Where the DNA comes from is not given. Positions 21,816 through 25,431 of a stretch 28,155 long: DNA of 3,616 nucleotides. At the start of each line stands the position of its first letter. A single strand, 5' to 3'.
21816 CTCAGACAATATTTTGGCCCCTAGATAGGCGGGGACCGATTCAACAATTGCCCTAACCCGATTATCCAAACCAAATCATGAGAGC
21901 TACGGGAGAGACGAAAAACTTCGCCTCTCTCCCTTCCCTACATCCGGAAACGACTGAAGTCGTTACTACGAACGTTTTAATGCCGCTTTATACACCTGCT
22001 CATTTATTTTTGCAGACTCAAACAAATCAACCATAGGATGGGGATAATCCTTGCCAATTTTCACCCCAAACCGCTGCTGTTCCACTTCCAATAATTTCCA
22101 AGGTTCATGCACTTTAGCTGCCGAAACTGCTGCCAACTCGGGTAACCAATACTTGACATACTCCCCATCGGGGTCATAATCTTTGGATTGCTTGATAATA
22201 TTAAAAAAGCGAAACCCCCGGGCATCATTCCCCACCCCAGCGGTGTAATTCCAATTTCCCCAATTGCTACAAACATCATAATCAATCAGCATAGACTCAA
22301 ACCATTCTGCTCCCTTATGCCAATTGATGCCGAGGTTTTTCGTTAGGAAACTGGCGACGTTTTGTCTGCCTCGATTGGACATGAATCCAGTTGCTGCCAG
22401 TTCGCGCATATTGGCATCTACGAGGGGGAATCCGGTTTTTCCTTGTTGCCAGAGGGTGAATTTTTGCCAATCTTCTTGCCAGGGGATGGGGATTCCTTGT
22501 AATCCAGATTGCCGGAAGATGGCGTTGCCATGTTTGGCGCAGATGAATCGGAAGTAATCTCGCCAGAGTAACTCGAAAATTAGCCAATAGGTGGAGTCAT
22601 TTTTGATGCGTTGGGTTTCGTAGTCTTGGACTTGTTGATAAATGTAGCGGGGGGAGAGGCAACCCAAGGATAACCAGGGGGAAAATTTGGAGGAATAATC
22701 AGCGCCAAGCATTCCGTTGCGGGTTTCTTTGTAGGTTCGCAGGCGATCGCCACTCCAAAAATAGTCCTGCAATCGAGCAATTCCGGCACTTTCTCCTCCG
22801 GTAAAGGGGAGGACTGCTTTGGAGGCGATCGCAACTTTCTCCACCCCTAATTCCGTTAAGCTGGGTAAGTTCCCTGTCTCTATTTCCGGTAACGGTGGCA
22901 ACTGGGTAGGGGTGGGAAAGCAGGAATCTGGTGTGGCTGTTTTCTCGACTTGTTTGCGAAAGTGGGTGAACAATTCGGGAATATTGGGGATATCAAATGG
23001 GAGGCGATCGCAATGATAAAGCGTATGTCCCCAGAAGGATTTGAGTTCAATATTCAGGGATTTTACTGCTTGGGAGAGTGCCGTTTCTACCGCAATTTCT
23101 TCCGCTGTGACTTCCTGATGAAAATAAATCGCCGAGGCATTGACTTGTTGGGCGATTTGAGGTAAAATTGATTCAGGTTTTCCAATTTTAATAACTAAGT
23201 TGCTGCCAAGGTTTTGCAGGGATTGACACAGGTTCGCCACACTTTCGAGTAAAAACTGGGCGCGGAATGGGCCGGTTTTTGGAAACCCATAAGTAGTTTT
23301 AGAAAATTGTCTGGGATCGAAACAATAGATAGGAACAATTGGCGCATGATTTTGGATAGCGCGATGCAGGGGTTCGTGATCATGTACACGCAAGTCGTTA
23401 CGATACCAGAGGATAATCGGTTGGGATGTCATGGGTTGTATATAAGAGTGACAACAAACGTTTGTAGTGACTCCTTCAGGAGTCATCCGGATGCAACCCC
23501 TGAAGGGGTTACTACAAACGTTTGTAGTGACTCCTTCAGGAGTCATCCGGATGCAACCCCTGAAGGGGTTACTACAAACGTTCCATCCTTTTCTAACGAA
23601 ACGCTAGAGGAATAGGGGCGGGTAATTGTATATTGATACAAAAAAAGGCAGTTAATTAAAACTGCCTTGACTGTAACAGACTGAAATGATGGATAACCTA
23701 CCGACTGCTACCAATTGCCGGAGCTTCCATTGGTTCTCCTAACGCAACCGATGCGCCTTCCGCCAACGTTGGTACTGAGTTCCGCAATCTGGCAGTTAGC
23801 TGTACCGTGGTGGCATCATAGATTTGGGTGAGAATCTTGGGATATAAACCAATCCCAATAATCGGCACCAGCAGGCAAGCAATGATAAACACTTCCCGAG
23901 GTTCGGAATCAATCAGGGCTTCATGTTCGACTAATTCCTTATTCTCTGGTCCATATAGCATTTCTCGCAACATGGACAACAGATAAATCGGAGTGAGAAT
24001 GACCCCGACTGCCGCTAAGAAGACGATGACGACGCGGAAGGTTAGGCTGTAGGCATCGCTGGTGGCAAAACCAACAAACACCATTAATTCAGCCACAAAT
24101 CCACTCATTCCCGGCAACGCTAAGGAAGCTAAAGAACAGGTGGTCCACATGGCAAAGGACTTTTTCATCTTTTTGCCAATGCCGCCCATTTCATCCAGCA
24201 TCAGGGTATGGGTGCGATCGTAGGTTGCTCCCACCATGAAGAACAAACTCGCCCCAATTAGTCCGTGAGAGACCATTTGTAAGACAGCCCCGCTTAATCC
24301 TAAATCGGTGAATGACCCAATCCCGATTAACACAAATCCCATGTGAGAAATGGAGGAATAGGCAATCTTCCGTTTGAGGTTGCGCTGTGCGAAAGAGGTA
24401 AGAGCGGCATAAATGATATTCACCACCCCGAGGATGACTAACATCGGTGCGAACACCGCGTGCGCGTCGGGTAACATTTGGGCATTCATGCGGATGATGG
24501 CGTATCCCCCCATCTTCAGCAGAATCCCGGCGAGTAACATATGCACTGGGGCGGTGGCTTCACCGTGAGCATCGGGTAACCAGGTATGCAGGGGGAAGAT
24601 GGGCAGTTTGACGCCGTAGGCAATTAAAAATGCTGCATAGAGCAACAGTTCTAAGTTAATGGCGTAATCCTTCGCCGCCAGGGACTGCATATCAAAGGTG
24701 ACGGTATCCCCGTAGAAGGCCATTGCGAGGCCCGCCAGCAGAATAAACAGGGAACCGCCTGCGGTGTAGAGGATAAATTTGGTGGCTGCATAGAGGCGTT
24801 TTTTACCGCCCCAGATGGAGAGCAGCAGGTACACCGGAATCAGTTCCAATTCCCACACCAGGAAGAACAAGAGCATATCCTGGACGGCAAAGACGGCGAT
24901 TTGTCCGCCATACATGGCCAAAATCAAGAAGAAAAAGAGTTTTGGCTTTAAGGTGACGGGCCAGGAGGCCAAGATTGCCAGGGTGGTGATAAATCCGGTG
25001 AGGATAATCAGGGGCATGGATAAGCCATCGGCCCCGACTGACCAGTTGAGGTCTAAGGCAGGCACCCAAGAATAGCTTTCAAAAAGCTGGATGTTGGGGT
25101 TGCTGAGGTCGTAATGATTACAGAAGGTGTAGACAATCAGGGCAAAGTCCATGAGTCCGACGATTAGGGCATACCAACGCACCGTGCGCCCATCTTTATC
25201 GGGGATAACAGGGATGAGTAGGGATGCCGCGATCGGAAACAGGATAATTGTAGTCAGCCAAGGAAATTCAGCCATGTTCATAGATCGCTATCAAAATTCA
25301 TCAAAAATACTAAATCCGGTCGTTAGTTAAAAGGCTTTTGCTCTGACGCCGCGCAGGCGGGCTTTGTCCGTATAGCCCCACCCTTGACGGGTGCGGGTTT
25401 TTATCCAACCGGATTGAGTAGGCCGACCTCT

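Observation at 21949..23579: MITE copies rewire both ends of the Cry-DASH gene, giving in-frame upstream ATGs and an element-derived stop codon.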

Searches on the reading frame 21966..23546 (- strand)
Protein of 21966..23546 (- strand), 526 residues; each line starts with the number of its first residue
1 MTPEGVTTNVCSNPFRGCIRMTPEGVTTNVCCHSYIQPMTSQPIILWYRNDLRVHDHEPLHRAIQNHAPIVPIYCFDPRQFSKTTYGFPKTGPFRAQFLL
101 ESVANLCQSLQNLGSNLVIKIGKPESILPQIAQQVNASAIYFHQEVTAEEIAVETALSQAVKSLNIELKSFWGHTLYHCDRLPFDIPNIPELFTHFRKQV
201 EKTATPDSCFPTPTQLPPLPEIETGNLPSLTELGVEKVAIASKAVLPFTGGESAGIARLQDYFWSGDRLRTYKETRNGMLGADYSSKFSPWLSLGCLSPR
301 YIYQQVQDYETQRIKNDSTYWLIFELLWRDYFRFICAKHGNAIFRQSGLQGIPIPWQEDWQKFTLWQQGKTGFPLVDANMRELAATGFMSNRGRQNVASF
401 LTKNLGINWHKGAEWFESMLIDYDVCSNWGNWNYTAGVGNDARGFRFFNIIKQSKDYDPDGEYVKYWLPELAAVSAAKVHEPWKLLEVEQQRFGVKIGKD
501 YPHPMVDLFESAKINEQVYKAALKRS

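Call 8: find_homologous_proteins(query=window:21966-23432:-, max_evalue=1e-30)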
Query window:21966-23432:- (488 aa): 8000 proteins with E <= 1e-30 among 8000 candidates; the best 120 are listed.
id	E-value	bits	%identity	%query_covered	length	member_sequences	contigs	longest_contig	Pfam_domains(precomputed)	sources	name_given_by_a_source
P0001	0.0e+0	1115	96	100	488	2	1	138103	PF00875.25,PF03441.20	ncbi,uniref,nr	ncbi:DASH family cryptochrome [Laspinema sp. D1]|uniref:Cryptochrome DASH n=1 Tax=Laspinema palackya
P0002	0.0e+0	1091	93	100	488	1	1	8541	PF00875.25,PF03441.20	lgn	-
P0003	0.0e+0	1077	93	100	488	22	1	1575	PF00875.25,PF03441.20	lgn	-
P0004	1.7e-263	893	74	100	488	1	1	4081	PF00875.25,PF03441.20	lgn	-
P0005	1.8e-263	893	75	100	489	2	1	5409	PF00875.25,PF03441.20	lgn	-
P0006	1.4e-262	890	75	100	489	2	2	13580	PF00875.25,PF03441.20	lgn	-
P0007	1.2e-261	887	76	100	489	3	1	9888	PF00875.25,PF03441.20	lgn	-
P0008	3.7e-261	885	75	100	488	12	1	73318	PF00875.25,PF03441.20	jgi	jgi:deoxyribodipyrimidine photo-lyase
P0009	5.6e-260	881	74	100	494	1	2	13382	PF00875.25,PF03441.20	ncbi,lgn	-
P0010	2.6e-253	859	72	100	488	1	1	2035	PF00875.25,PF03441.20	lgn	-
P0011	5.1e-253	858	71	100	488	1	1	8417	PF00875.25,PF03441.20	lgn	-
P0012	6.0e-253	858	72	100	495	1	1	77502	PF00875.25,PF03441.20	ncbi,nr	ncbi:MAG: DASH family cryptochrome [Leptolyngbyaceae cyanobacterium bins.302]|nr:DASH family cryptoc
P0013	7.3e-253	858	72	100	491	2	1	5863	PF00875.25,PF03441.20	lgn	-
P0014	5.0e-251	852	74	99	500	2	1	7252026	PF00875.25,PF03441.20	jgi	jgi:deoxyribodipyrimidine photo-lyase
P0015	7.6e-251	851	72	99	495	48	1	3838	PF00875.25,PF03441.20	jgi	-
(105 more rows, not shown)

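Call 9: find_encoding_contigs(protein=window:21966-23546:-, flank=10000, max_places=10)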
Protein window:21966-23546:- (526 aa): no gene with exactly this product is on record in the collection.

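Call 11: find_related_loci(query=window:21966-23432:-, collection=genome_contigs, flank=4000)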
Query window:21966-23432:- (488 aa) in genome_contigs; peptide patterns used: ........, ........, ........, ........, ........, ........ (x = any residue, [..] = any of these).
440 stretches matched a pattern; 420 encode a relative of the query (tblastn E <= 1e-3); the best 80 are kept; 80 distinct loci.
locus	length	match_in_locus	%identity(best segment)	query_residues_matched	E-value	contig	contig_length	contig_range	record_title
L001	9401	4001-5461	94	1-487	0e+0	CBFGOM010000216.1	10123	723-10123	MAG TPA_asm: uncultured Oscillatoriaceae bacterium isolate SRR29873479_metabat2_16 genome assembly, contig: ERZ27315265.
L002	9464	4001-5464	92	1-488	0e+0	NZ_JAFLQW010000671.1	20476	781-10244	Phormidium pseudopriestleyi FRX01 c_000000012613, whole genome shotgun sequence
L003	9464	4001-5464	92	1-488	0e+0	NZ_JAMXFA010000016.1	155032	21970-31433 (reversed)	Laspinema olomoucense D3b NODE_16_length_155032_cov_100.459843, whole genome shotgun sequence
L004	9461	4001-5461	75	1-487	0e+0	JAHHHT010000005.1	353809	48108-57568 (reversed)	MAG: Oscillatoria princeps RMCB-10 scaffold_3_c1, whole genome shotgun sequence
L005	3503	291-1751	75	1-487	0e+0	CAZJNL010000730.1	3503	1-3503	MAG TPA_asm: uncultured Oscillatoria sp. isolate SRP220891_co5_255 genome assembly, contig: NODE_30399_length_3503_cov_4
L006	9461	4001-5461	75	1-487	0e+0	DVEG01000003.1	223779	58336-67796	MAG TPA_asm: Oscillatoriaceae cyanobacterium M7585_C2015_266 k141_68751_length_223779_cov_74.2588, whole genome shotgun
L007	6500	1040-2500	74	1-487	0e+0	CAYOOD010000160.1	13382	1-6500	MAG TPA_asm: uncultured bacterium isolate binchicken_co135_64 genome assembly, contig: NODE_6574_length_13382_cov_30.301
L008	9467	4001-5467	72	1-488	0e+0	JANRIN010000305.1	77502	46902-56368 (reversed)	MAG: Leptolyngbyaceae cyanobacterium bins.302 k141_4066316, whole genome shotgun sequence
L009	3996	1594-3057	72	1-485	0e+0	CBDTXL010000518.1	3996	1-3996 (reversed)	MAG TPA_asm: uncultured bacterium isolate ERR2431955_maxbin2_4 genome assembly, contig: ERZ23878311.24927, whole genome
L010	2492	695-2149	71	1-485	0e+0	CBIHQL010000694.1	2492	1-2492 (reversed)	MAG TPA_asm: uncultured bacterium isolate SRR18156189_concoct_24 genome assembly, contig: ERZ27336846.12784, whole genom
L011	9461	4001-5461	92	1-487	0e+0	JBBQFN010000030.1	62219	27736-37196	MAG: Cyanophyceae cyanobacterium isolate Co_metawrap_1029 Cmw_1029_k141_27697449_length_62219_cov_44.9915, whole genome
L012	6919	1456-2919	71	1-488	0e+0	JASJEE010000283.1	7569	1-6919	MAG: Microcoleaceae cyanobacterium MO_207.B10 MO_207.c_2670, whole genome shotgun sequence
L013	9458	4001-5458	72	1-485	0e+0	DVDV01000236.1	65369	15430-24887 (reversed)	MAG TPA_asm: Leptolyngbyaceae cyanobacterium M33_DOE_097 k141_600548, whole genome shotgun sequence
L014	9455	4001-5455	70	2-484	0e+0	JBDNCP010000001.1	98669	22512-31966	MAG: Cyanobacteriota bacterium isolate YM_bin7_OCT21 C1, whole genome shotgun sequence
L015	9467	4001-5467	69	1-488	0e+0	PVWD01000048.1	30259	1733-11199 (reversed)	Filamentous cyanobacterium CCP2 NODE_54_length_30299_cov_4.93041_ID_78366, whole genome shotgun sequence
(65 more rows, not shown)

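Call 14: search_protein_families(library=pfam, proteins=[window:21966-23432:-], max_evalue=0.001)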
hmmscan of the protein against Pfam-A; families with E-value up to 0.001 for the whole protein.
window:21966-23432:- (488 aa): 2 families
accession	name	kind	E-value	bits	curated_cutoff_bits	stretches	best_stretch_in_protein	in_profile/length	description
PF03441.19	FAD_binding_7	-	5.3e-71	238.7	27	1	286-482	3-202/203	FAD binding domain of DNA photolyase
PF00875.24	DNA_photolyase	-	7.3e-45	153.3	26.6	1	7-174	2-162/164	DNA photolyase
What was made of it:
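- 21966..23432 (-): Cry-DASH coding sequence (488 aa, conserved start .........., stop TAG 21966-21968). Pfam finds DNA_photolyase plus FAD_binding_7 (call 14).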

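Call 17: find_encoding_contigs(protein=P0001, flank=10000, max_places=4)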
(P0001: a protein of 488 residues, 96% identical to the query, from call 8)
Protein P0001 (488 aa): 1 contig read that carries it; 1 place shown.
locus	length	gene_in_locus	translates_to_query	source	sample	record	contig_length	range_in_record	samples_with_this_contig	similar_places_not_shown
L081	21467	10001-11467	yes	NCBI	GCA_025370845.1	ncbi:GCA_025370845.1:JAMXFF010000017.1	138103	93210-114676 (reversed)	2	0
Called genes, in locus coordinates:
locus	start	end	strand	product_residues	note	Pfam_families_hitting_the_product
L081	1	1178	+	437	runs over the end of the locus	-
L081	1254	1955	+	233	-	PF05685:Uma2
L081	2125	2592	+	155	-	PF00903:Glyoxalase, PF13669:Glyoxalase_4 (weak)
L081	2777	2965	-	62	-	-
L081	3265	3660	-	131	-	PF14250:AbrB-like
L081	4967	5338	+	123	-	PF00085:Thioredoxin, PF13098:Thioredoxin_2 (weak), PF13905:Thioredoxin_8 (faint)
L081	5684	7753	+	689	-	PF00662:Proton_antipo_N, PF00361:Proton_antipo_M, PF01010:Proton_antipo_C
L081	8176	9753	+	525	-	PF00361:Proton_antipo_M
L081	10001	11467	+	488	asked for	PF00875:DNA_photolyase, PF03441:FAD_binding_7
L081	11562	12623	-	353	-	PF18935:DUF5683 (faint), PF20382:DUF6677 (faint), PF10502:Peptidase_S26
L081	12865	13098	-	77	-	-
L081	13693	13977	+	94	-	-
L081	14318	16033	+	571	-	PF00350:Dynamin_N (faint), PF13167:GTP-bdg_N, PF16360:GTP-bdg_M, PF01926:MMR_HSR1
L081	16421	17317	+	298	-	-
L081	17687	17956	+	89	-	PF00462:Glutaredoxin, PF13417:GST_N_3 (weak), PF13409:GST_N_2 (weak)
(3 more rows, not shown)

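Call 18: find_encoding_contigs(protein=P0002, flank=5000, max_places=4)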
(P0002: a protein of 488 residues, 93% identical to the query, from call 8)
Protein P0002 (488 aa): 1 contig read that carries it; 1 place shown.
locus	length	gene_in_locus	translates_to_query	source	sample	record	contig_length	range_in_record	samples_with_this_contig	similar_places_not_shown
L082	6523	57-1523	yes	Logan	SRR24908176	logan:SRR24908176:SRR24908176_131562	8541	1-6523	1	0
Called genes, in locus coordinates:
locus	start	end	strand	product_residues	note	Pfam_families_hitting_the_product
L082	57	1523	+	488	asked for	PF00875:DNA_photolyase, PF03441:FAD_binding_7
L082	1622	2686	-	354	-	PF18935:DUF5683 (faint), PF20382:DUF6677 (faint), PF10502:Peptidase_S26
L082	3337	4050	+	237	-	PF05685:Uma2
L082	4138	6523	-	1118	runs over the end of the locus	PF00723:Glyco_hydro_15, PF19292:KPBB_C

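Call 19: find_encoding_contigs(protein=window:21966-23432:-, flank=10000, max_places=6)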
Protein window:21966-23432:- (488 aa): no gene with exactly this product is on record in the collection.
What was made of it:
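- Tried and rejected: Exact-protein look-ups of both the 526-aa and the 488-aa products found no record (calls 9, 19).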

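Call 54: search_protein_families(library=ncbifam, proteins=[window:21966-23432:-, window:21966-23546:-], max_evalue=0.00001)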
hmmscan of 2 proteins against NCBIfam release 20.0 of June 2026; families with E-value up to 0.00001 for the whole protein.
window:21966-23432:- (488 aa): 5 families
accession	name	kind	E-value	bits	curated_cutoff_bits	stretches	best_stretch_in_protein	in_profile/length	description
TIGR02765.1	crypto_DASH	subfamily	3.6e-185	615.9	317.05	1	6-433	3-431/431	DASH family cryptochrome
TIGR03556.1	photolyase_8HDF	exception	3.1e-76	257.2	884.6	1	5-481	2-468/471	deoxyribodipyrimidine photo-lyase, 8-HDF type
NF007955.0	PRK10674.1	equivalog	3.9e-70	237.1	506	1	7-486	5-470/472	deoxyribodipyrimidine photo-lyase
TIGR02766.1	crypt_chrom_pln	subfamily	7.5e-61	206.4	603.85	1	7-474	3-472/480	cryptochrome photoreceptor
TIGR00591.1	phr2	superfamily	6.3e-12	45.5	550.05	1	206-274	217-282/453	deoxyribodipyrimidine photo-lyase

window:21966-23546:- (526 aa): 5 families
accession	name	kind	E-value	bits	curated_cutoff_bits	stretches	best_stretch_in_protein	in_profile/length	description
TIGR02765.1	crypto_DASH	subfamily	4.6e-185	615.6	317.05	1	44-471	3-431/431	DASH family cryptochrome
TIGR03556.1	photolyase_8HDF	exception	4.1e-76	256.8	884.6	1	43-519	2-468/471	deoxyribodipyrimidine photo-lyase, 8-HDF type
NF007955.0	PRK10674.1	equivalog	5.2e-70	236.7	506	1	45-524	5-470/472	deoxyribodipyrimidine photo-lyase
TIGR02766.1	crypt_chrom_pln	subfamily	9.9e-61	206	603.85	1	45-512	3-472/480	cryptochrome photoreceptor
TIGR00591.1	phr2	superfamily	4.1e-12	46.2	550.05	1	244-312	217-282/453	deoxyribodipyrimidine photo-lyase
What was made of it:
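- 21966..23432 (-): NCBIfam TIGR02765 crypto_DASH scores 616 bits against a cut-off of 317, and the profile starts at residue 6 (call 54).
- On Cry-DASH (host gene): 616 bits against a cut-off of 317 (call 54).
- The crypto_DASH profile begins at residue 6 (call 54).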

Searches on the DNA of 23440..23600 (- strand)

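Call 43: search_dna_similar(query=window:23440-23600:-, collection=plasmids, mode=distant, max_evalue=0.01, max_rows=30)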
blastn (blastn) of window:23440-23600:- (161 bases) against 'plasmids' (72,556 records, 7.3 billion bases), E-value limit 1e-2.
No match.
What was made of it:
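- Tried and rejected: blastn of the array against PLSDB plasmids found no match (call 43).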

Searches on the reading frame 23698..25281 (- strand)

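Call 14: search_protein_families(library=pfam, proteins=[window:23698-25281:-], max_evalue=0.001)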
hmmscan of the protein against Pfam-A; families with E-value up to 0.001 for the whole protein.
window:23698-25281:- (527 aa): 2 families
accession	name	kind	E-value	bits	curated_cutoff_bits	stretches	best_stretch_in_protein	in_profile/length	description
PF00361.26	Proton_antipo_M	-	1.1e-60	205.8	21.5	1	134-417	2-288/294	NADH:quinone oxidoreductase/Mrp antiporter, TM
PF01059.23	Oxidored_q5_N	-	9.4e-05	22.9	22.7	1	64-121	39-101/110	NADH-ubiquinone oxidoreductase chain 4, amino terminus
